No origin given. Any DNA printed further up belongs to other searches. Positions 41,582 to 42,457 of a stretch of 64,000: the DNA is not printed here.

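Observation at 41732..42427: RAYT/IS200-like HuH transposase with its presumptive REP palindrome duplicated. One copy is in frame inside the gene.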

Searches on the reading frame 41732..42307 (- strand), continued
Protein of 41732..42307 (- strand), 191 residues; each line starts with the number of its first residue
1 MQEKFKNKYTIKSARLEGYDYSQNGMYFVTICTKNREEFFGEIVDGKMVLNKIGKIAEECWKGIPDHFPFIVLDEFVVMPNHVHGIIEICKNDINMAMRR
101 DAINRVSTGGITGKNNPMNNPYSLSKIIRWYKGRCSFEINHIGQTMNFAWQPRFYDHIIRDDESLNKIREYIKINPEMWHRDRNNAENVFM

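Call 50: find_encoding_contigs(protein=P0001, flank=4000, max_places=10)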
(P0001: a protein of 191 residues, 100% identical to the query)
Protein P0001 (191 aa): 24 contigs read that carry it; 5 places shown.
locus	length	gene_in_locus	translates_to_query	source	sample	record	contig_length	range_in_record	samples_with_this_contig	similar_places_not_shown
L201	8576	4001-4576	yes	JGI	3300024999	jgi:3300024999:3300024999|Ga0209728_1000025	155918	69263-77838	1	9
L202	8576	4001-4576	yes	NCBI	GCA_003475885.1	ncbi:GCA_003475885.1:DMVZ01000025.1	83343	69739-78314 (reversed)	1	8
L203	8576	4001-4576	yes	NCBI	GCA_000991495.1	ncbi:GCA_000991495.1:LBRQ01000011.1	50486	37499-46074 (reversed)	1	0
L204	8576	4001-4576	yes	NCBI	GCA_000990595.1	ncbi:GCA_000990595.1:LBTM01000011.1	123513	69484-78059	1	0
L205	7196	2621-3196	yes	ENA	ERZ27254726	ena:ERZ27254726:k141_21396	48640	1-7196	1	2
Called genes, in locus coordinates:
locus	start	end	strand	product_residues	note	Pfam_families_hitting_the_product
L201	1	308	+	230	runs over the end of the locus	PF02163:Peptidase_M50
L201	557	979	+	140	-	PF00164:Ribosom_S12_S23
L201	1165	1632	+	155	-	PF00177:Ribosomal_S7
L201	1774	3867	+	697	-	PF00009:GTP_EFTU, PF03144:GTP_EFTU_D2, PF22042:EF-G_D2, PF14492:EFG_III, PF16658:RF3_C (weak), PF03764:EFG_IV, PF00679:EFG_C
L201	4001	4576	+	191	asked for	PF01797:Y1_Tnp (faint)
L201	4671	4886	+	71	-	-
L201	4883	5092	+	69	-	-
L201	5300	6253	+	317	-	PF13310:Virulence_RhuM, PF02661:Fic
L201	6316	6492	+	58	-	-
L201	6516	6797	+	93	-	-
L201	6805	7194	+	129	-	-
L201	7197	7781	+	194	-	PF03575:Peptidase_S51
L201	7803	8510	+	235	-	PF02578:Cu-oxidase_4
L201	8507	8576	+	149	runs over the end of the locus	-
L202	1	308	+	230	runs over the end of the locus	PF02163:Peptidase_M50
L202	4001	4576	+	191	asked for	PF01797:Y1_Tnp (faint)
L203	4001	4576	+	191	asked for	PF01797:Y1_Tnp (faint)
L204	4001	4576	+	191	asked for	PF01797:Y1_Tnp (faint)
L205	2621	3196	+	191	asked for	PF01797:Y1_Tnp (faint)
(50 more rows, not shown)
